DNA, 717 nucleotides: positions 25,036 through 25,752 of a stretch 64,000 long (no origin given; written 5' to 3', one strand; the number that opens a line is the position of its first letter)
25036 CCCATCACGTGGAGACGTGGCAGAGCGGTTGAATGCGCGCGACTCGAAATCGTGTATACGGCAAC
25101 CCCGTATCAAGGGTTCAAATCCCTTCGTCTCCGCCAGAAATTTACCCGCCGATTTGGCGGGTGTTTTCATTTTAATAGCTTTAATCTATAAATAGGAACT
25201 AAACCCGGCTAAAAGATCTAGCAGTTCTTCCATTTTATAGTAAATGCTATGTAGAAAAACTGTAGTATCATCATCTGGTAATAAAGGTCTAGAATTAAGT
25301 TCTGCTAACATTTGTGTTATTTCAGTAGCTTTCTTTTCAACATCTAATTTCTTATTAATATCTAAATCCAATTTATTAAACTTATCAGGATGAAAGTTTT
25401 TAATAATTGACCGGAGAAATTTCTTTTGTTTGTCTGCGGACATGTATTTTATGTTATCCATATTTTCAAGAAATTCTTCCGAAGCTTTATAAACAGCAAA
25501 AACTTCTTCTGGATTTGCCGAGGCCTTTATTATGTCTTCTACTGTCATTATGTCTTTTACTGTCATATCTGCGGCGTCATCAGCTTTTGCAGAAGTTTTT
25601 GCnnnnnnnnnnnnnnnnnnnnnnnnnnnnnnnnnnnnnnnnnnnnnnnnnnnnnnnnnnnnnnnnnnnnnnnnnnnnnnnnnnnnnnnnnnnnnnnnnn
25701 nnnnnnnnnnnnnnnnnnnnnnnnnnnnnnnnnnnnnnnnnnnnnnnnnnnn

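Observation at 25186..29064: About 1290-aa Sec-exported protein ending in a J-domain-like HPD module: candidate host-Hsp70-targeting effector or surface protein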

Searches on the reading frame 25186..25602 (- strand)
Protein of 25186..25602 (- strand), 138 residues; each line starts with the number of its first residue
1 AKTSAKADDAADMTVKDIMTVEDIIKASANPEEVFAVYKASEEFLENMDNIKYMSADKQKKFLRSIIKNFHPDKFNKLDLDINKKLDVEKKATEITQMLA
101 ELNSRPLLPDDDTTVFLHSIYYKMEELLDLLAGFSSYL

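Call 5: search_protein_families(library=pfam, proteins=[window:25186-25602:-], max_evalue=1)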
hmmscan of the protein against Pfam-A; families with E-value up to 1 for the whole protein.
window:25186-25602:- (138 aa): 1 family
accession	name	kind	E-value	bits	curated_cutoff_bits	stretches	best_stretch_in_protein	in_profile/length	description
PF00704.34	Glyco_hydro_18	-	0.023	14.8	29.6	1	55-104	86-135/317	Glycosyl hydrolases family 18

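Call 6: search_protein_families(library=ncbifam, proteins=[window:25186-25602:-], max_evalue=1)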
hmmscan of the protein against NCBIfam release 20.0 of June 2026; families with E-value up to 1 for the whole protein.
window:25186-25602:- (138 aa): 2 families
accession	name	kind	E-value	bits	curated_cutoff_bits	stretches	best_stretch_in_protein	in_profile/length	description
NF041269.1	bla_B1_long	equivalog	0.013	14.7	350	1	48-106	57-113/334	subclass B1 metallo-beta-lactamase, long type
TIGR04133.1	rSAM_w_lipo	hypoth_equivalog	0.1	11.5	425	1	6-46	47-87/350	TIGR04133 family radical SAM/SPASM protein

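Call 15: search_solved_structures(query=A1, max_evalue=10, show_alignments=3)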
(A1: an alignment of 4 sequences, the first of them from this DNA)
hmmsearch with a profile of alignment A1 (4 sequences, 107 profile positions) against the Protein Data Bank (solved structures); distinct sequences matched with E-value up to 10: 11.
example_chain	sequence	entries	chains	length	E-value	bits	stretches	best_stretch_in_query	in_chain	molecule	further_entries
3bvo_A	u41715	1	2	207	0.16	15.5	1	27-68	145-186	Co-chaperone protein HscB, mitochondrial precursor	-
6jzb_A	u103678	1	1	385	0.27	14.8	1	28-63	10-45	Chaperone protein DnaJ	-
7tgh_T3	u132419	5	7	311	0.29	14.6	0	40-78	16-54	NDUTT3 | RNase III domain-containing protein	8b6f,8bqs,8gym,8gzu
2ej7_A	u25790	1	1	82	0.3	14.6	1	27-77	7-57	HCG3 gene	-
2och_A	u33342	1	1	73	0.36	14.4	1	23-75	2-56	Hypothetical protein dnj-12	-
1iur_A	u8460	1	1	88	0.54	13.8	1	42-89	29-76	KIAA0730 protein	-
6rzy_A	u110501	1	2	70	0.87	13.1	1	41-93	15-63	Heat shock protein 40, type II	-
4kyi_A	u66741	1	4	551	1.1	12.8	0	13-45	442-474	VipD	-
3q1x_A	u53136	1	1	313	1.9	12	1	31-96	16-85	Serine acetyltransferase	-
3p47_A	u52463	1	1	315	1.9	12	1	30-96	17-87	Serine acetyltransferase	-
3p1b_A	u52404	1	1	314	2.1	11.9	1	30-96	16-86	Serine acetyltransferase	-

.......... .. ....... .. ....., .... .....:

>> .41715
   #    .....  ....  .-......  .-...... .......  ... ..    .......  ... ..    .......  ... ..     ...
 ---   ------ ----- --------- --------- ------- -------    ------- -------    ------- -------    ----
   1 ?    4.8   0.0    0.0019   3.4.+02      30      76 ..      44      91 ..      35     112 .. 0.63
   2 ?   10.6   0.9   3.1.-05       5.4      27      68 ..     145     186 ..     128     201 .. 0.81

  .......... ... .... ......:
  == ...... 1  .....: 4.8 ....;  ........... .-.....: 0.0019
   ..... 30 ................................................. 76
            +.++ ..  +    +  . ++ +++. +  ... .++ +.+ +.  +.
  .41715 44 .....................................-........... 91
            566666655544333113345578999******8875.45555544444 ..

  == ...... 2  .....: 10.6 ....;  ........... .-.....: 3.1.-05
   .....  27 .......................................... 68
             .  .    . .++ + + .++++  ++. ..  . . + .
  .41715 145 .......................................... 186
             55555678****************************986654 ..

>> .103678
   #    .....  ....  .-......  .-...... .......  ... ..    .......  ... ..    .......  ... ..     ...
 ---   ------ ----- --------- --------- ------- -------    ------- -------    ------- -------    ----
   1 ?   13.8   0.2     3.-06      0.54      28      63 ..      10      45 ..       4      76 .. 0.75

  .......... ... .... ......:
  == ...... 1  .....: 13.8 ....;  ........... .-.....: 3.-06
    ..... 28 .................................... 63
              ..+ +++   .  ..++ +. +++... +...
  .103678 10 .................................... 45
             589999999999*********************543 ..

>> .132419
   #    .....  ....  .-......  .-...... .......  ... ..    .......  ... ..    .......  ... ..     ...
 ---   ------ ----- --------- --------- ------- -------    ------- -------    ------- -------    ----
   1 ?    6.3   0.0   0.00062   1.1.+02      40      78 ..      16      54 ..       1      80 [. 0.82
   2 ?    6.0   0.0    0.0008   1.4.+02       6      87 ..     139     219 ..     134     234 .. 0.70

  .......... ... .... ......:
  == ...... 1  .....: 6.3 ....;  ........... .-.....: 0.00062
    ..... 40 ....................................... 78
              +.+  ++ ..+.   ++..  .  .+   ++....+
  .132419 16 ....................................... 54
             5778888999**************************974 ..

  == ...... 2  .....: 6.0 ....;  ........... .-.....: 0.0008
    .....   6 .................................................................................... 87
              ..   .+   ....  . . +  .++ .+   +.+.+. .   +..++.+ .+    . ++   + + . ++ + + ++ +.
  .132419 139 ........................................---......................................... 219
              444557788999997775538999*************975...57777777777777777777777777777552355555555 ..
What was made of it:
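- J-domain: the 4-sequence profile puts J-domain proteins at 6 of the top 7 PDB hits, but at E 0.16-0.9 (call 15).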

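Call 16: search_solved_structures(query=window:25189-25554:-, max_evalue=10, show_alignments=3)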
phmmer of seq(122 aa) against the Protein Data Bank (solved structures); distinct sequences matched with E-value up to 10: 3.
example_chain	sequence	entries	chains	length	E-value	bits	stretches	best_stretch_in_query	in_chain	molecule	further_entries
7eu0_I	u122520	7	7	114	0.64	13.5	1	27-94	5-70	DNA-directed RNA polymerases II, IV and V subunit 9A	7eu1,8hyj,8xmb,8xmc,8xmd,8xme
28jc_I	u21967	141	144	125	1.9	11.9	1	27-95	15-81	DNA-directed RNA polymerase II subunit RPB9 | RPB9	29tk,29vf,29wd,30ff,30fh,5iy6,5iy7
7qca_LAA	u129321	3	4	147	2.1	11.8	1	45-66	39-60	uL15 LAA | uL15 | Ribosomal protein L18e/L15P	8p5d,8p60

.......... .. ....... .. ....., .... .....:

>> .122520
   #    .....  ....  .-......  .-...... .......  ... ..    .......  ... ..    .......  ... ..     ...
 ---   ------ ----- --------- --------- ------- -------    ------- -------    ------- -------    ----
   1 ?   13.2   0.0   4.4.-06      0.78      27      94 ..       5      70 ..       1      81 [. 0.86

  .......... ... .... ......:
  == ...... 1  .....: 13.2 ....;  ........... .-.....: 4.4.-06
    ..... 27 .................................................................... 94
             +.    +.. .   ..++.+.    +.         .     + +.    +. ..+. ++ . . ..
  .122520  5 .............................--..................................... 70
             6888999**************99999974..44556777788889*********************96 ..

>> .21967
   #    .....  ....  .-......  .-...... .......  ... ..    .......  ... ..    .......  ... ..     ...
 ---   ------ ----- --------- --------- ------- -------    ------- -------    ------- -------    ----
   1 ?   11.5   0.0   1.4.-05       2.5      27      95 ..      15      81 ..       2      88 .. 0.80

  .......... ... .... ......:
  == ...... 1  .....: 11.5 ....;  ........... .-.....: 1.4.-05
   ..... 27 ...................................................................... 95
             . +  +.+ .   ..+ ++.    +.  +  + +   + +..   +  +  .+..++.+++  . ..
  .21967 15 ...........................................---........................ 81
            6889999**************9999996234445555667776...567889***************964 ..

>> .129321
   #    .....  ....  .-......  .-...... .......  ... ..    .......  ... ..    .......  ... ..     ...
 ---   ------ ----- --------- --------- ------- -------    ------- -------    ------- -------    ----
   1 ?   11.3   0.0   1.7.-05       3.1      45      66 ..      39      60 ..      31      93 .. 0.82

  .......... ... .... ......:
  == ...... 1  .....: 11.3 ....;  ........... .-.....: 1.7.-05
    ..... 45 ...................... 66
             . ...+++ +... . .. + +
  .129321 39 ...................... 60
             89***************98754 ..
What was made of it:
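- Tried and rejected: phmmer of the window module alone against the PDB gave only chance hits (call 16).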

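Call 23: predict_structure(alignment_id=A1)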
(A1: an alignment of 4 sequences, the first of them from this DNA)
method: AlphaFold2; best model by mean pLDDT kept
length: 122 residues; sequences in the alignment: 4
mean_pLDDT: 80.3   pTM: 0.72
mean pLDDT of the five models: 80.3, 77.8, 75.1, 74.8, 45.4
residues with pLDDT >= 90: 15; 70-90: 90; 50-70: 13; < 50: 4
segments of 3 or more residues with pLDDT < 50: 119-122
pLDDT, mean of each block of 10 residues (from residue 1): 65 76 87 84 88 81 78 89 87 77 89 71 35
secondary structure, 60 per line:
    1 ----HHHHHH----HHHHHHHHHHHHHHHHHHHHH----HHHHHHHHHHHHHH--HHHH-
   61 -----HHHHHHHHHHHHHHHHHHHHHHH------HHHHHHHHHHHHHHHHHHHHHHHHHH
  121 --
elements in order: H5-10 H15-35 H40-53 H56-59 H66-88 H95-120
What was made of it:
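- On J-domain (PF00226): The AF2 model puts it between helices 1210-1223 and 1236-1258 (call 23). The AF2 model (4 sequences, pLDDT 80) shows four helices with HPD in the II-III loop (call 23).
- Closest known: J-domain. Different: Helices I, III and IV are predicted to be much longer (call 23).
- The AF2 model (pLDDT 80) places HPD in a loop between two long helices (call 23).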

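Call 26: fold_search(model_id=the predicted structure, library=pdb)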
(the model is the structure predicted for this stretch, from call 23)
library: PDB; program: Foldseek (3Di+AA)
matches with E <= 10: 277; with E <= 0.001: 0
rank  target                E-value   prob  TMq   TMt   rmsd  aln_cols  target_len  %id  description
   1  6iuh_B                4.1e-01  0.85  0.49  0.51   6.5       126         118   14  Crystal structure of GIT1 PBD domain in complex with Liprin-alpha2 (released 2019-02-20)
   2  8dz8_B                5.1e-01  0.92  0.49  0.60   4.4       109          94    9  Neoleukin 4, a de novo designed IL-4 mimetic (released 2023-03-29)
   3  2jx0_MODEL_1_A        5.4e-01  0.87  0.50  0.48   5.3       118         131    8  The paxillin-binding domain (PBD) of G Protein Coupled Receptor (GPCR)-kinase (GRK) interacting protein 1 (GIT (released 2008-04-29)
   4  7y5e_Q6               6.6e-01  0.98  0.65  0.57   2.5       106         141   13  In situ single-PBS-PSII-PSI-LHCs megacomplex. (released 2023-02-01)
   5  6iuh_A                6.6e-01  0.60  0.46  0.46   6.9       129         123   15  Crystal structure of GIT1 PBD domain in complex with Liprin-alpha2 (released 2019-02-20)
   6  7a73                  7.0e-01  0.80  0.49  0.23   5.9       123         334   10  Crystal structure of the two-domain cyclophilinA from Anabaena sp. (released 2021-10-06)
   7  8dz8_E                7.7e-01  0.96  0.54  0.65   3.1        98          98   12  Neoleukin 4, a de novo designed IL-4 mimetic (released 2023-03-29)
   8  6a3l_A                8.1e-01  0.63  0.45  0.44   6.0       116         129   11  Crystal structure of cytochrome c' from Shewanella violacea DSS12 (released 2019-06-12)
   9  6upw_L                8.6e-01  0.35  0.38  0.34   6.8       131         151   12  Metavinculin ABD-F-actin complex (released 2020-09-30)
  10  3c1m_C                8.6e-01  0.30  0.37  0.14   8.1       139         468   14  Cyrstal Structure of threonine-sensitive aspartokinase from Methanococcus jannaschii with MgAMP-PNP and L-aspartate (released 2008-03-25)
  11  7wff_g                9.0e-01  0.96  0.65  0.68   5.5       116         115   11  Subcomplexes B,M and L in the Cylic electron transfer supercomplex NDH-PSI from Arabidopsis (released 2022-03-16)
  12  8pw5_p                9.0e-01  0.66  0.51  0.28   5.3       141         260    9  CS respirasome from murine liver (released 2024-04-24)
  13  3jbi_V                9.0e-01  0.60  0.48  0.46   4.9       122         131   11  MDFF model of the vinculin tail domain bound to F-actin (released 2015-11-04)
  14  4yuu_q1               9.5e-01  0.94  0.60  0.68   3.2       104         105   14  Crystal structure of oxygen-evolving photosystem II from a red alga (released 2016-01-20)
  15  4yuu_Q2               9.5e-01  0.94  0.60  0.65   3.2       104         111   14  Crystal structure of oxygen-evolving photosystem II from a red alga (released 2016-01-20)
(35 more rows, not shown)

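Call 27: search_protein_representatives(alignment_id=A1)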
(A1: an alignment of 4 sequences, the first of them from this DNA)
Query: 4 sequences, 107 profile positions. Proteins with E-value up to 0.001 (for the whole library): 2; up to 1e-10: 1; up to 1e-30: 0. The best 2 are listed.
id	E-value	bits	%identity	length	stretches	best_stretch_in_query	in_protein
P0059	2.6e-12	63.1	-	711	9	58-91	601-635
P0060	9.5e-04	35.6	-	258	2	45-90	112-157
